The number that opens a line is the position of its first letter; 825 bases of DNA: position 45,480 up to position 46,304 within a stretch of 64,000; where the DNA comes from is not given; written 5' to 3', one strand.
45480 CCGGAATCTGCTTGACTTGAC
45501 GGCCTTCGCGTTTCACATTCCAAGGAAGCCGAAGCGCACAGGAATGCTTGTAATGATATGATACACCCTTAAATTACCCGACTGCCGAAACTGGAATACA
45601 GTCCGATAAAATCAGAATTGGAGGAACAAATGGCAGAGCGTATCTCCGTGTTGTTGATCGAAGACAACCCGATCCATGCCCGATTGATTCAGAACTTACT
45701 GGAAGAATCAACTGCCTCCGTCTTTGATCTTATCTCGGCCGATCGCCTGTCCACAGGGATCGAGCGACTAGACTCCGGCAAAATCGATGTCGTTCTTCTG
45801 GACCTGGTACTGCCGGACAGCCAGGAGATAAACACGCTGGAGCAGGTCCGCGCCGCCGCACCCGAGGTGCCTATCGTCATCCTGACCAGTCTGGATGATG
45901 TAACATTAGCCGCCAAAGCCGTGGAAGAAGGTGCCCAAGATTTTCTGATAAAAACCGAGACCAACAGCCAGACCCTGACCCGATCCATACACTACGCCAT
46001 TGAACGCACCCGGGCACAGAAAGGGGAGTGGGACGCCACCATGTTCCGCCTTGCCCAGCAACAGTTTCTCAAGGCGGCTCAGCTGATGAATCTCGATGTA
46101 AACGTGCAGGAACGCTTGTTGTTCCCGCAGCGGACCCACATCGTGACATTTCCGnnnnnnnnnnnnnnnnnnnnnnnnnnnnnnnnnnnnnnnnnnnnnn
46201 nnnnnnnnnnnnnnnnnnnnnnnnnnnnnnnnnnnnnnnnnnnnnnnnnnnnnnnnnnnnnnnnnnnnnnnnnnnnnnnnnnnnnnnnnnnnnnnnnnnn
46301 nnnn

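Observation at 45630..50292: Receiver domain fused to glutamate dehydrogenase, paired with a hybrid HK-REC-REC-Hpt kinase: a phosphorelay that appears to end directly on a central metabolic enzyme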

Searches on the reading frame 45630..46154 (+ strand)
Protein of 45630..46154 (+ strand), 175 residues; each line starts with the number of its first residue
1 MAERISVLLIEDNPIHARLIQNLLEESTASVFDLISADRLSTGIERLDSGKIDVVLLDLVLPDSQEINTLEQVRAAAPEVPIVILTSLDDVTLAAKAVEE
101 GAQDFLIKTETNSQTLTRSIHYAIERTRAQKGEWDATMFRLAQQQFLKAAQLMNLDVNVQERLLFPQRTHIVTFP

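Call 28: find_related_loci(query=A1, collection=metagenome_contigs, flank=8000)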
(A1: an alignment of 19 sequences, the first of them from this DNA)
Query A1 (175 aa) in metagenome_contigs; peptide patterns used: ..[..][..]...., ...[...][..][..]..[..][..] (x = any residue, [..] = any of these).
600 stretches matched a pattern (row limit reached: there are more); 112 encode a relative of the query (tblastn E <= 1e-3); the best 80 are kept; 80 distinct loci.
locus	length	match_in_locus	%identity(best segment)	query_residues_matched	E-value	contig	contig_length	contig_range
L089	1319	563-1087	93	1-175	2e-115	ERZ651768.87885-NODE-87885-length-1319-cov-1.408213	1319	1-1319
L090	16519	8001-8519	75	2-175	3e-85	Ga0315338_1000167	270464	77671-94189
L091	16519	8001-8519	75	2-175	7e-85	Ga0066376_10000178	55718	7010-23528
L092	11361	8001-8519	74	2-175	2e-84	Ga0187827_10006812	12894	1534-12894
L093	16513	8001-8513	68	5-175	7e-78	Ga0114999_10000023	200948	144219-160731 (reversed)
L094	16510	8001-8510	68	5-175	2e-77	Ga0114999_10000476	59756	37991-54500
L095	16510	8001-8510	68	5-175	2e-77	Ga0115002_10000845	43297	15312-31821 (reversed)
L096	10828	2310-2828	66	3-175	2e-75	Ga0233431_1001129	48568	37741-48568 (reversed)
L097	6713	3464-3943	73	2-162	3e-75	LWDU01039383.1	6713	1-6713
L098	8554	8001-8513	66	5-175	2e-74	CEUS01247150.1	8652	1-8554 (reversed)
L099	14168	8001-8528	65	1-175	8e-73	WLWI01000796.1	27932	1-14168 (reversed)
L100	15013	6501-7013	65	5-175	1e-71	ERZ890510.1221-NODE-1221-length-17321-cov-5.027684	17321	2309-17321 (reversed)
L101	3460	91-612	63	3-175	5e-71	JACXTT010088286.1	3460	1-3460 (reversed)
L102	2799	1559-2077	63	4-175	2e-71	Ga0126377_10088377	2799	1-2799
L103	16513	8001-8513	63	5-175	8e-71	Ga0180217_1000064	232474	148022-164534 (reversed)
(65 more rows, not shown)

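Call 61: search_protein_representatives(protein=window:45630-46154:+)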
Query: 175 residues. Proteins with E-value up to 0.001 (for the whole library): 98366; up to 1e-10: 23784; up to 1e-30: 333. The best 150 are listed.
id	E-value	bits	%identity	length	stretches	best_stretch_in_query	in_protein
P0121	1.1e-67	243.2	73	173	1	2-163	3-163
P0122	1.5e-58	213.5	46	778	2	3-131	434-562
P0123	8.4e-57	207.8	59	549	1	4-175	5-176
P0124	1.0e-56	207.5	62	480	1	3-175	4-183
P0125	2.4e-55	203.1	48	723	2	5-131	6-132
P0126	1.6e-54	200.4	47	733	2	5-143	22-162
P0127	1.0e-53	197.9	47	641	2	5-131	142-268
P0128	2.4e-52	193.3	55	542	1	5-175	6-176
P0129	1.0e-50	188.1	44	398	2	5-131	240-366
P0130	8.2e-50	185.1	45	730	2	3-133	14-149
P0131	1.3e-48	181.2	45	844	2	4-129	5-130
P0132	1.6e-48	180.9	52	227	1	5-175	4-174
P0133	1.6e-48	180.9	42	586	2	5-136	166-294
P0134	3.6e-48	179.8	43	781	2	3-133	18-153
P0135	4.5e-48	179.5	44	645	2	3-132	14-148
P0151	8.7e-42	159.1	46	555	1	3-175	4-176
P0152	9.5e-42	159.0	48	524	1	5-169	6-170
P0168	1.9e-37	145.0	43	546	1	5-173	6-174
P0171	4.6e-37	143.8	58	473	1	4-131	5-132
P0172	6.1e-37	143.4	57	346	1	5-132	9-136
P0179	1.5e-36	142.1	42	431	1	3-175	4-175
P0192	2.0e-35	138.4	55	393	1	6-130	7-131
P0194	2.4e-35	138.2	55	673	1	4-136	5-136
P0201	6.2e-35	136.8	60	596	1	6-131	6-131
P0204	9.7e-35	136.2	57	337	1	5-131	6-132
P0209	1.1e-34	136.0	56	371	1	3-132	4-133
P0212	2.2e-34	135.0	58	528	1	5-132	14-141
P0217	3.2e-34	134.5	42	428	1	3-169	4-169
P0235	1.6e-33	132.3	56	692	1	3-132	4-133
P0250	5.2e-33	130.6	57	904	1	5-131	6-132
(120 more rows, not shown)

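Call 62: search_protein_families(library=pfam, proteins=[P0171, P0172, P0192, P0194, P0201, P0204, P0209, P0212, P0235, P0250], max_evalue=0.0001)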
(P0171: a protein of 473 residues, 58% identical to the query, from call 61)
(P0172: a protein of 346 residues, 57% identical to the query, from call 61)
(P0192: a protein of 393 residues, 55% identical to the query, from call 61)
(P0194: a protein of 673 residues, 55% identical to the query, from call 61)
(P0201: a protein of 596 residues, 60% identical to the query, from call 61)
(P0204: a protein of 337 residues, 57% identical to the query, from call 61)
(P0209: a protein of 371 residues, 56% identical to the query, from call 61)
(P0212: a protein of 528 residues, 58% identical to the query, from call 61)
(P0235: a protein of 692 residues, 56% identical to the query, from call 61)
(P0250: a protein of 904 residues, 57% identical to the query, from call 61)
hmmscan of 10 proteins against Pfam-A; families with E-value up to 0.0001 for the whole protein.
P0171 (473 aa): 8 families
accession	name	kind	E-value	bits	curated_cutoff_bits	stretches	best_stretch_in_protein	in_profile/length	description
PF07568.18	HisKA_2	-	2.1e-29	101.8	22.3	1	274-349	1-76/76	Histidine kinase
PF00072.30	Response_reg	-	5.2e-16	59.2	30.2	1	8-118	1-108/111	Response regulator receiver domain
PF13426.13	PAS_9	-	1.1e-13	51.7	27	1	150-253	2-103/103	PAS domain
PF08448.16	PAS_4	-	5.6e-13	49.5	23.1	1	149-256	5-110/110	PAS fold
PF02518.31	HATPase_c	-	2.9e-11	44.2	26.4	1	377-464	8-107/111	Histidine kinase-, DNA gyrase B-, and HSP90-like ATPase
PF08447.18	PAS_3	-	1.5e-10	41.6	25.6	1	162-247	2-88/89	PAS fold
PF00989.32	PAS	-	3.4e-09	37.1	22.6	1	142-251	4-113/113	PAS fold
PF13581.12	HATPase_c_2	-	9.1e-06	26.1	27.4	1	361-449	18-113/127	Histidine kinase-like ATPase domain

P0172 (346 aa): 5 families
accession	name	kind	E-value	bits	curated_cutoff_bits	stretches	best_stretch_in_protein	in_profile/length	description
PF07568.18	HisKA_2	-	3.4e-30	104.4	22.3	1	150-225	1-76/76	Histidine kinase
PF00072.30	Response_reg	-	2.3e-17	63.6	30.2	1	11-121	1-107/111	Response regulator receiver domain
PF02518.31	HATPase_c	-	1.1e-12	48.8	26.4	1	253-341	8-107/111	Histidine kinase-, DNA gyrase B-, and HSP90-like ATPase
PF07536.20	HWE_HK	-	1.9e-05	25.8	22.8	1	150-202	1-51/83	HWE histidine kinase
PF13581.12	HATPase_c_2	-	2.3e-05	24.8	27.4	1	252-326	33-113/127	Histidine kinase-like ATPase domain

P0192 (393 aa): 3 families
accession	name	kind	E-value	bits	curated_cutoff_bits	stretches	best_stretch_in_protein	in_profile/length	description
PF00072.30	Response_reg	-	5e-20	72.2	30.2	1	8-110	1-100/111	Response regulator receiver domain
PF13614.12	AAA_31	-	1.7e-05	25.3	27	1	145-183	2-40/177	AAA domain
PF10609.15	ParA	-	5.4e-05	23.2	27.1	0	145-176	4-35/246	NUBPL iron-transfer P-loop NTPase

P0194 (673 aa): 6 families
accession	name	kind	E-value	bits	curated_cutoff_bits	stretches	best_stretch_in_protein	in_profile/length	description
PF13185.12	GAF_2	-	3.7e-42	144.2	28.6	2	332-469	3-136/136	GAF domain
PF01590.32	GAF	-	2e-35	122.7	22.4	2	333-468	2-133/133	GAF domain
PF13492.12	GAF_3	-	3.4e-25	89.4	27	2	164-303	2-129/129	GAF domain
PF00512.31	HisKA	-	5.8e-24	84.4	26.9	1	515-583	1-66/66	His Kinase A (phospho-acceptor) domain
PF00072.30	Response_reg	-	6.2e-19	68.6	30.2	1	8-117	1-107/111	Response regulator receiver domain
PF02518.31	HATPase_c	-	1.7e-05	25.6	26.4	0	630-661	2-33/111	Histidine kinase-, DNA gyrase B-, and HSP90-like ATPase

P0201 (596 aa): 5 families
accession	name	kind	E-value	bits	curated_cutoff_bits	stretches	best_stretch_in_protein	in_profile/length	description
PF02518.31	HATPase_c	-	1.6e-22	80.5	26.4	1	448-582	2-110/111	Histidine kinase-, DNA gyrase B-, and HSP90-like ATPase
PF00072.30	Response_reg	-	9.4e-17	61.6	30.2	1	8-115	2-106/111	Response regulator receiver domain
PF00512.31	HisKA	-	1.2e-11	44.9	26.9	1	342-407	2-65/66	His Kinase A (phospho-acceptor) domain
PF13185.12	GAF_2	-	1.5e-08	35.4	28.6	1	155-293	3-136/136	GAF domain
PF01590.32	GAF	-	3.7e-05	24.7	22.4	1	159-292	5-133/133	GAF domain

P0204 (337 aa): 1 family
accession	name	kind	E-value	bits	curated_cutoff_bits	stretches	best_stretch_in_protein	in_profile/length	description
PF00072.30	Response_reg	-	8.2e-19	68.3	30.2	1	8-118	1-107/111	Response regulator receiver domain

P0209 (371 aa): 3 families
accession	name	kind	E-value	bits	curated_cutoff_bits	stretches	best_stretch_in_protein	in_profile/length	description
PF02518.31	HATPase_c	-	3.7e-30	105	26.4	1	252-360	1-109/111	Histidine kinase-, DNA gyrase B-, and HSP90-like ATPase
PF00072.30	Response_reg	-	9e-19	68.1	30.2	1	8-118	1-108/111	Response regulator receiver domain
PF00512.31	HisKA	-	2.7e-09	37.4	26.9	1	149-210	3-65/66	His Kinase A (phospho-acceptor) domain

P0212 (528 aa): 6 families
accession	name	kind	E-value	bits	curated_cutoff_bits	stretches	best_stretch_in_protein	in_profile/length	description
PF00990.26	GGDEF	-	1.7e-41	142.1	23.8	1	282-438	3-161/161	Diguanylate cyclase, GGDEF domain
PF00072.30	Response_reg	-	4.9e-22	78.6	30.2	1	16-125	1-107/111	Response regulator receiver domain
PF00989.32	PAS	-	1.3e-06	28.8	22.6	1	148-192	2-46/113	PAS fold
PF13188.13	PAS_8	-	2.6e-06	27.5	21.8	1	147-192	1-43/65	PAS domain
PF08448.16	PAS_4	-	1.1e-05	26.1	23.1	0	158-190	6-38/110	PAS fold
PF13426.13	PAS_9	-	3.2e-05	24.6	27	0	158-240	2-103/103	PAS domain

P0235 (692 aa): 9 families
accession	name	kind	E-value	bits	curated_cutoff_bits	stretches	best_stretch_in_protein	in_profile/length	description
PF13185.12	GAF_2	-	3.9e-20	72.9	28.6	1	314-451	2-136/136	GAF domain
PF00072.30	Response_reg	-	2.8e-19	69.7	30.2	1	8-119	1-109/111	Response regulator receiver domain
PF01590.32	GAF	-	2.8e-18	67.2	22.4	1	315-450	1-133/133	GAF domain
PF13426.13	PAS_9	-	4.1e-14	53.1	27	1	191-285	4-103/103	PAS domain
PF13492.12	GAF_3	-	2.1e-13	51.2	27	1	315-452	1-129/129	GAF domain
PF02518.31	HATPase_c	-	1.2e-12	48.7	26.4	1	583-675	2-109/111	Histidine kinase-, DNA gyrase B-, and HSP90-like ATPase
PF07730.19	HisKA_3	-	6.7e-09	36.6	24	1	480-542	1-66/68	Histidine kinase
PF13581.12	HATPase_c_2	-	5e-07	30.2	27.4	1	578-641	23-91/127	Histidine kinase-like ATPase domain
PF00989.32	PAS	-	9.1e-05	22.9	22.6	0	192-282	15-112/113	PAS fold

P0250 (904 aa): 9 families
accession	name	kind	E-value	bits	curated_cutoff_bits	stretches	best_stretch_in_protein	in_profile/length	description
PF13185.12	GAF_2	-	1.4e-35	122.9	28.6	2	157-289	5-135/136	GAF domain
PF02518.31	HATPase_c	-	4.1e-17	63.1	26.4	1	773-889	3-110/111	Histidine kinase-, DNA gyrase B-, and HSP90-like ATPase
PF01590.32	GAF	-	1.5e-16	61.6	22.4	2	157-286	3-130/133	GAF domain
PF00072.30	Response_reg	-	1.3e-15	57.9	30.2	1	8-119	1-109/111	Response regulator receiver domain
PF13426.13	PAS_9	-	3.2e-09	37.4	27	1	492-594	1-103/103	PAS domain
PF13492.12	GAF_3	-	8.1e-08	33.2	27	0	230-286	69-124/129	GAF domain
PF08447.18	PAS_3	-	5.3e-07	30.2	25.6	1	503-566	1-64/89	PAS fold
PF13188.13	PAS_8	-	1.7e-06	28.1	21.8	1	483-537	2-58/65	PAS domain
PF08448.16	PAS_4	-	8.5e-05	23.2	23.1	0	489-595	2-108/110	PAS fold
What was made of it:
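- Closest known: Enzymatic-output response regulators: CheB. Same: The closest non-GDH relatives of this REC (55-60% identity) head REC-PAS-GGDEF and REC-HisKA proteins (call 62).
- The closest non-GDH relatives of this REC head dimeric REC-HisKA and REC-PAS-GGDEF proteins that signal through the alpha5 linker (call 62).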

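Call 63: search_protein_families(library=pfam, proteins=[P0123, P0128, P0151, P0152, P0168, P0179, P0217, P0122, P0125, P0126], max_evalue=0.0001)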
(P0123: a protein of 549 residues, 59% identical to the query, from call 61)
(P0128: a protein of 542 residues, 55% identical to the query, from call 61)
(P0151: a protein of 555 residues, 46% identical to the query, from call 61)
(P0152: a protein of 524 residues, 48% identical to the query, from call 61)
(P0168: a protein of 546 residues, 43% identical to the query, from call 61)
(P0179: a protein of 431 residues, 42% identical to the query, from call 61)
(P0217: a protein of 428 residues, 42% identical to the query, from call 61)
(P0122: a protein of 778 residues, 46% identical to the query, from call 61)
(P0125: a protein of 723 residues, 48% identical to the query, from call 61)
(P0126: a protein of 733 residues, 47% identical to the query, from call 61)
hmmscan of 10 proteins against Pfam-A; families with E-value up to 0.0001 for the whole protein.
P0123 (549 aa): 3 families
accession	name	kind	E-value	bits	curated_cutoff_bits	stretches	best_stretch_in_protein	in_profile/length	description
PF00208.27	ELFV_dehydrog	-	2e-78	263.9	23.4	1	314-546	1-241/241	Glutamate/Leucine/Phenylalanine/Valine dehydrogenase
PF02812.23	ELFV_dehydrog_N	-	1.3e-51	174.1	25.3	1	167-295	1-128/129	Glu/Leu/Phe/Val dehydrogenase, dimerisation domain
PF00072.30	Response_reg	-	3.6e-17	63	30.2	1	9-110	2-100/111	Response regulator receiver domain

P0128 (542 aa): 3 families
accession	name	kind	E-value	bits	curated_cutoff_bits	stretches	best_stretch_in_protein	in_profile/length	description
PF00208.27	ELFV_dehydrog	-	4.6e-44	151.4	23.4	1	305-529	1-235/241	Glutamate/Leucine/Phenylalanine/Valine dehydrogenase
PF02812.23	ELFV_dehydrog_N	-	8.6e-35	119.7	25.3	1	168-293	2-126/129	Glu/Leu/Phe/Val dehydrogenase, dimerisation domain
PF00072.30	Response_reg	-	6.1e-18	65.4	30.2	1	9-110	2-100/111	Response regulator receiver domain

P0151 (555 aa): 3 families
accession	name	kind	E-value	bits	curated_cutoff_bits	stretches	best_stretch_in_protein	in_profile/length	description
PF02812.23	ELFV_dehydrog_N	-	1.1e-27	96.7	25.3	1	183-280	16-113/129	Glu/Leu/Phe/Val dehydrogenase, dimerisation domain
PF00208.27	ELFV_dehydrog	-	6e-27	95.3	23.4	1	323-553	1-239/241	Glutamate/Leucine/Phenylalanine/Valine dehydrogenase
PF00072.30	Response_reg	-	1.8e-20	73.6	30.2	1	8-121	1-110/111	Response regulator receiver domain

P0152 (524 aa): 3 families
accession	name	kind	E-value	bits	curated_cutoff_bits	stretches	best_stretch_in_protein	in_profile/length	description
PF00208.27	ELFV_dehydrog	-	3.1e-41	142.1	23.4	1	304-523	8-236/241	Glutamate/Leucine/Phenylalanine/Valine dehydrogenase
PF02812.23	ELFV_dehydrog_N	-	3.1e-19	69.4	25.3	1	178-280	12-117/129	Glu/Leu/Phe/Val dehydrogenase, dimerisation domain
PF00072.30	Response_reg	-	2.3e-18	66.8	30.2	1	8-117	1-107/111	Response regulator receiver domain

P0168 (546 aa): 3 families
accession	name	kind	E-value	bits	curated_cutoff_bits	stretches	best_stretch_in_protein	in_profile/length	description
PF00208.27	ELFV_dehydrog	-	9.7e-26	91.4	23.4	1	330-534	22-235/241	Glutamate/Leucine/Phenylalanine/Valine dehydrogenase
PF00072.30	Response_reg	-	1.7e-20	73.6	30.2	1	8-117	1-107/111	Response regulator receiver domain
PF02812.23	ELFV_dehydrog_N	-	1.7e-16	60.5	25.3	1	182-288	19-125/129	Glu/Leu/Phe/Val dehydrogenase, dimerisation domain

P0179 (431 aa): 3 families
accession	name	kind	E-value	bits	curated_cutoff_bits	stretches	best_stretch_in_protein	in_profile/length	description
PF00072.30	Response_reg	-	2.3e-19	70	30.2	1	8-117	1-108/111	Response regulator receiver domain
PF02812.23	ELFV_dehydrog_N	-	3.6e-12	46.6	25.3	1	167-262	2-99/129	Glu/Leu/Phe/Val dehydrogenase, dimerisation domain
PF00208.27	ELFV_dehydrog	-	1.7e-07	31.6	23.4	1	319-422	121-239/241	Glutamate/Leucine/Phenylalanine/Valine dehydrogenase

P0217 (428 aa): 1 family
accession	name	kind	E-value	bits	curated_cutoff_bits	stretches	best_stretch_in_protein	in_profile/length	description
PF00072.30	Response_reg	-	2.8e-21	76.2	30.2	1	8-115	1-106/111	Response regulator receiver domain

P0122 (778 aa): 10 families
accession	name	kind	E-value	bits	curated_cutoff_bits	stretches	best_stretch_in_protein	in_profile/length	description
PF00990.26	GGDEF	-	9.4e-44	149.5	23.8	1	271-424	1-161/161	Diguanylate cyclase, GGDEF domain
PF00072.30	Response_reg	-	1.2e-40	138.6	30.2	2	10-120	1-108/111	Response regulator receiver domain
PF07568.18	HisKA_2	-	9.9e-29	99.7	22.3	1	577-652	1-76/76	Histidine kinase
PF13426.13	PAS_9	-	1e-12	48.6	27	1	152-259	2-103/103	PAS domain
PF02518.31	HATPase_c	-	2.7e-12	47.5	26.4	1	680-769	8-108/111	Histidine kinase-, DNA gyrase B-, and HSP90-like ATPase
PF00989.32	PAS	-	3.1e-09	37.3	22.6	1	142-257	2-113/113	PAS fold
PF08448.16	PAS_4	-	1.5e-08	35.2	23.1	1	148-262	2-110/110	PAS fold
PF07536.20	HWE_HK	-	4.2e-08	34.3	22.8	1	577-644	1-65/83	HWE histidine kinase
PF13581.12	HATPase_c_2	-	6.2e-06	26.7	27.4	1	678-746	32-109/127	Histidine kinase-like ATPase domain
PF12860.13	PAS_7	-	1.7e-05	25.4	27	1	148-265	2-115/115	PAS fold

P0125 (723 aa): 7 families
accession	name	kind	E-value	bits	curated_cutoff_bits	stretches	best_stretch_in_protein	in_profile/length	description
PF00990.26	GGDEF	-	3.1e-49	167.3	23.8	1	138-294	1-160/161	Diguanylate cyclase, GGDEF domain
PF00072.30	Response_reg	-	1.8e-43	147.7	30.2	2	343-445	1-100/111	Response regulator receiver domain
PF08448.16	PAS_4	-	4.9e-17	62.6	23.1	1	602-710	1-109/110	PAS fold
PF13426.13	PAS_9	-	3.3e-12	47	27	0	607-707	2-102/103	PAS domain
PF08447.18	PAS_3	-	8.8e-09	36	25.6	1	491-569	2-78/89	PAS fold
PF00989.32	PAS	-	4.4e-08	33.6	22.6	0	469-574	3-106/113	PAS fold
PF13188.13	PAS_8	-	5.7e-05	23.3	21.8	0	597-627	2-32/65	PAS domain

P0126 (733 aa): 7 families
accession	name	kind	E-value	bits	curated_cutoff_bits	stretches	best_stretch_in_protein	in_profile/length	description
PF00072.30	Response_reg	-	7.9e-32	110.2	30.2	2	24-131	1-106/111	Response regulator receiver domain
PF02518.31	HATPase_c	-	1.7e-25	90.1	26.4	1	620-727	2-110/111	Histidine kinase-, DNA gyrase B-, and HSP90-like ATPase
PF00512.31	HisKA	-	1.4e-10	41.4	26.9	1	506-574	2-66/66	His Kinase A (phospho-acceptor) domain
PF01590.32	GAF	-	1.5e-08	35.7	22.4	1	343-490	3-133/133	GAF domain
PF13185.12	GAF_2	-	6.6e-08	33.3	28.6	1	347-491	9-136/136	GAF domain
PF13581.12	HATPase_c_2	-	3.4e-06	27.5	27.4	1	621-723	29-126/127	Histidine kinase-like ATPase domain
PF13492.12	GAF_3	-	8.8e-05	23.4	27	1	403-492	48-129/129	GAF domain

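Call 70: find_encoding_contigs(protein=P0151, flank=6000, max_places=3)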
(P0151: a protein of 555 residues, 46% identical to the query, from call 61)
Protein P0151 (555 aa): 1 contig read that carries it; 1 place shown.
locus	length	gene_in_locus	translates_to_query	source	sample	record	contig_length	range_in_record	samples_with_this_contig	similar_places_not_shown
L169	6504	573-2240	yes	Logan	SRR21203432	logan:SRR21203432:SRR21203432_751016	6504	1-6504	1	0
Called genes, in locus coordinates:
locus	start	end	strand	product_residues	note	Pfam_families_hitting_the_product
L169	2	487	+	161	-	?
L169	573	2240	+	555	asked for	PF00072:Response_reg, PF02812:ELFV_dehydrog_N, PF00208:ELFV_dehydrog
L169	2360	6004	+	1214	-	PF03924:CHASE, PF08448:PAS_4, PF00512:HisKA, PF02518:HATPase_c, PF00072:Response_reg, PF01627:Hpt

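Call 72: find_encoding_contigs(protein=P0168, flank=6000, max_places=2)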
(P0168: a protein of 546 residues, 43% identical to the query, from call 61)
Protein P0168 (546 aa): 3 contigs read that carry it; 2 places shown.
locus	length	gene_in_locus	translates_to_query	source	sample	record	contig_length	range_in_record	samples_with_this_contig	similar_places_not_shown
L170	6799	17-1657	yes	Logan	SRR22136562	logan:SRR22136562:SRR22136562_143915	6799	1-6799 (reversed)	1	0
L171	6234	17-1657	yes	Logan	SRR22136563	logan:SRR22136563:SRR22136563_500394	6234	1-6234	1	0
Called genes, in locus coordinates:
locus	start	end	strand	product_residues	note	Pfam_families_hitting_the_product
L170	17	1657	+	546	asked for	PF00072:Response_reg, PF02812:ELFV_dehydrog_N, PF00208:ELFV_dehydrog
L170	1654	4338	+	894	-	PF03924:CHASE, PF00512:HisKA, PF02518:HATPase_c, PF00072:Response_reg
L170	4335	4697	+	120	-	PF01627:Hpt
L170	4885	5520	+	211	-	PF13302:Acetyltransf_3, PF00583:Acetyltransf_1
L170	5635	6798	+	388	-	?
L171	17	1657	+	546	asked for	PF00072:Response_reg, PF02812:ELFV_dehydrog_N, PF00208:ELFV_dehydrog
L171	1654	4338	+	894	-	PF03924:CHASE, PF00512:HisKA, PF02518:HATPase_c, PF00072:Response_reg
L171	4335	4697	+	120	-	PF01627:Hpt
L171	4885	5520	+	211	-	PF13302:Acetyltransf_3, PF00583:Acetyltransf_1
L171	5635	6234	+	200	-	?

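Call 73: find_encoding_contigs(protein=P0128, flank=6000, max_places=2)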
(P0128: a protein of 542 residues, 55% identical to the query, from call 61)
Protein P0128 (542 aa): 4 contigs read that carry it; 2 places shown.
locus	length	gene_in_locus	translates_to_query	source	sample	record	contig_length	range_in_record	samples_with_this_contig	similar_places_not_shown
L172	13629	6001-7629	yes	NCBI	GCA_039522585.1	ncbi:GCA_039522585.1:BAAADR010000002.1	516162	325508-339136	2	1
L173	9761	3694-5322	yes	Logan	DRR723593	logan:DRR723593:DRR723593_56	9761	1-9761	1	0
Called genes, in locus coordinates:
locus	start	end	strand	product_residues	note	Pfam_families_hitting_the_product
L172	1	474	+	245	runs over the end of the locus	PF01177:Asp_Glu_race, PF17645:Amdase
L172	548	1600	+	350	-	PF03480:DctP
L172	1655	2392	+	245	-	PF04290:DctQ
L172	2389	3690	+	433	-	PF06808:DctM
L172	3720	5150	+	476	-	PF00449:Urease_alpha (weak), PF07969:Amidohydro_3 (weak), PF01979:Amidohydro_1, PF07969:Amidohydro_3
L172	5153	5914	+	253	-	PF01557:FAA_hydrolase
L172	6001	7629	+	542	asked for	PF00072:Response_reg, PF02812:ELFV_dehydrog_N, PF00208:ELFV_dehydrog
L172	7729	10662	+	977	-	PF12860:PAS_7, PF13188:PAS_8 (faint), PF12860:PAS_7, PF00512:HisKA, PF02518:HATPase_c, PF00072:Response_reg, PF01627:Hpt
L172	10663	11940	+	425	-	PF01168:Ala_racemase_N, PF14031:D-ser_dehydrat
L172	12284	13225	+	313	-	PF01548:DEDD_Tnp_IS110, PF02371:Transposase_20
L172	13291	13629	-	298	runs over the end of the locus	PF00892:EamA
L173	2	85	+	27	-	?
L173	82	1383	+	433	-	PF06808:DctM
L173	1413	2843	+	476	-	PF00449:Urease_alpha (weak), PF07969:Amidohydro_3 (weak), PF01979:Amidohydro_1, PF07969:Amidohydro_3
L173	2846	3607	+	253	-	PF01557:FAA_hydrolase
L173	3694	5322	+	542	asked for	PF00072:Response_reg, PF02812:ELFV_dehydrog_N, PF00208:ELFV_dehydrog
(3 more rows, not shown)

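Call 74: find_encoding_contigs(protein=P0152, flank=6000, max_places=2)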
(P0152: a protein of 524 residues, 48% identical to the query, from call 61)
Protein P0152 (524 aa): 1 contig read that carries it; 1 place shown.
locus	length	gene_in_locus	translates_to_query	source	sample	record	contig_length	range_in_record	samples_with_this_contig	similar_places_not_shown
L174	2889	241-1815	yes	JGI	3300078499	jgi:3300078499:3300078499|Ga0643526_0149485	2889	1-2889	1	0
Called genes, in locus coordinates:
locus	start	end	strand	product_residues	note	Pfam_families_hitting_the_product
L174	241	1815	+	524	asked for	PF00072:Response_reg, PF02812:ELFV_dehydrog_N, PF00208:ELFV_dehydrog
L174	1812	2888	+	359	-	?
